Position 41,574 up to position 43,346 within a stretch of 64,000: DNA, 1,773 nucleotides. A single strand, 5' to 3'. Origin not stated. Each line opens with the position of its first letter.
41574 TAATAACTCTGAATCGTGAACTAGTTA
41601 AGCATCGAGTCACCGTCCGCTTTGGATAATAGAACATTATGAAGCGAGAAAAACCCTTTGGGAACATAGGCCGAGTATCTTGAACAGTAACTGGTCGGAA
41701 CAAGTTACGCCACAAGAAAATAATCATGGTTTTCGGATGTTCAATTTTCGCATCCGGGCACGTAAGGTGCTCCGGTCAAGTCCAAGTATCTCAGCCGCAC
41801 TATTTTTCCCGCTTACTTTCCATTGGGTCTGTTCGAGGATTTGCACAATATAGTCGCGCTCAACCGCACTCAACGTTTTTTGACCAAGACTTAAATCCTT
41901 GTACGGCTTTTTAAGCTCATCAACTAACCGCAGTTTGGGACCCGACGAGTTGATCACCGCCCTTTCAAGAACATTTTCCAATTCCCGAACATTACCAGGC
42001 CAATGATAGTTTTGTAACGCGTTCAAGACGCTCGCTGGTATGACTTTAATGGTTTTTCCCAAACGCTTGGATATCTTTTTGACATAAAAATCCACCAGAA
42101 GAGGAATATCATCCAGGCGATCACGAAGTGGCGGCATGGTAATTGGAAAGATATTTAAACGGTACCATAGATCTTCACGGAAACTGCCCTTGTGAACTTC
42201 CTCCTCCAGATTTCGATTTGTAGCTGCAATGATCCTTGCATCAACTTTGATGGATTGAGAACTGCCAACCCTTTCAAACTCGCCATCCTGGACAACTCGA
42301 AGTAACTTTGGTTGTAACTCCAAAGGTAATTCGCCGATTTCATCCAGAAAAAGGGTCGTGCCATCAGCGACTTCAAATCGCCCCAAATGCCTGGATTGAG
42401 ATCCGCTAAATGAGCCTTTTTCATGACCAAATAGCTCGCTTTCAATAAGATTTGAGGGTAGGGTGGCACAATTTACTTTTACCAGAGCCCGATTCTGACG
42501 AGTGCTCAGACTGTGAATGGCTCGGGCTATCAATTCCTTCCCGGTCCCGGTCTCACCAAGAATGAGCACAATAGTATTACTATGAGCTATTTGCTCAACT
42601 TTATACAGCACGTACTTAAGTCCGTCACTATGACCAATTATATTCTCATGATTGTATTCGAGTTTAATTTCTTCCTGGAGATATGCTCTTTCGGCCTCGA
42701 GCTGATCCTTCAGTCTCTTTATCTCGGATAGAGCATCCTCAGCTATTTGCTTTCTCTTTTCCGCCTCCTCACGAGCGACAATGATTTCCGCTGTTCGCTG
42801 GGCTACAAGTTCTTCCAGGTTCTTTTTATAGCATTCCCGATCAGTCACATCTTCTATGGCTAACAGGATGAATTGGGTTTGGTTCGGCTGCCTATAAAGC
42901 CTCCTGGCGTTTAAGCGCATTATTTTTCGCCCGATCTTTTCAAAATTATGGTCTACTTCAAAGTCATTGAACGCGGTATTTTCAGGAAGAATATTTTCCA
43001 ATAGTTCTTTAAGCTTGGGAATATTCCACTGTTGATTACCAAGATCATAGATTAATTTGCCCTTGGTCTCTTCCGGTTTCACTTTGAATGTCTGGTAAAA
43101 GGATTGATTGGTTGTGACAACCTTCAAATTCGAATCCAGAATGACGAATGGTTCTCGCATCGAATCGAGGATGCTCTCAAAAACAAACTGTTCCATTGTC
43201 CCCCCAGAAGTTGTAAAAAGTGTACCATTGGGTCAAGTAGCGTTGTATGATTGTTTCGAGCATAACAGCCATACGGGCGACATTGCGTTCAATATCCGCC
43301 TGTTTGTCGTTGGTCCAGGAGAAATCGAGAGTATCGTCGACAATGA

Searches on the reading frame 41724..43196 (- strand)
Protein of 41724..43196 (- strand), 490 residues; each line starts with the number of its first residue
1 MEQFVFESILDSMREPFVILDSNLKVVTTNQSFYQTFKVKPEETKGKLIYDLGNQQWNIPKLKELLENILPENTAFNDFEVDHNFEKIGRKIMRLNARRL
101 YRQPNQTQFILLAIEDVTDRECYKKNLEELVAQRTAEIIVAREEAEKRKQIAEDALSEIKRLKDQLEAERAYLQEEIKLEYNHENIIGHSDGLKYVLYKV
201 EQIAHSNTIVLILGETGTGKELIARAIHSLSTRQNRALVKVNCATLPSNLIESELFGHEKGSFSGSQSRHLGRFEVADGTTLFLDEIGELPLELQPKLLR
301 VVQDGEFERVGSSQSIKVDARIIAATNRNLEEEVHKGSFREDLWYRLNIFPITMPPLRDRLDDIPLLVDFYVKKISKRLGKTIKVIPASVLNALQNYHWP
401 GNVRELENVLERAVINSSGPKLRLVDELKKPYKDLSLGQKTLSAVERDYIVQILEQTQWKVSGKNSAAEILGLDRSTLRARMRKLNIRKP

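Call 14: search_protein_families(library=pfam, proteins=[window:41724-43196:-], max_evalue=0.001)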
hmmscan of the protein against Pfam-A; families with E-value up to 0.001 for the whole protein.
window:41724-43196:- (490 aa): 9 families
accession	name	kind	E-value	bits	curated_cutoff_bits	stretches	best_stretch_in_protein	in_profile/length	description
PF00158.32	Sigma54_activat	-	5.6e-69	231.6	20.2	1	186-352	1-167/168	Sigma-54 interaction domain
PF25601.1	AAA_lid_14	-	2.1e-22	79.2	27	1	358-424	1-67/87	AAA+ ATPase lid domain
PF14532.12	Sigma54_activ_2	-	3.7e-18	66.5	25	1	191-357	5-138/138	Sigma-54 interaction domain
PF02954.25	HTH_8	-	3.7e-09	36.6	22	1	442-485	2-42/42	Bacterial regulatory protein, Fis family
PF07728.20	AAA_5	-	1.2e-08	35.5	22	1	210-330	2-125/139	AAA domain (dynein-related subfamily)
PF00989.32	PAS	-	1.6e-07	31.7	22.6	1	6-116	3-112/113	PAS fold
PF08448.16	PAS_4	-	8.7e-07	29.6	23.1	1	10-121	1-109/110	PAS fold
PF13426.13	PAS_9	-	2.9e-05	24.7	27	1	15-119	2-103/103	PAS domain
PF07724.20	AAA_2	-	0.00024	21.6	27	1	210-333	6-130/166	AAA domain (Cdc48 subfamily)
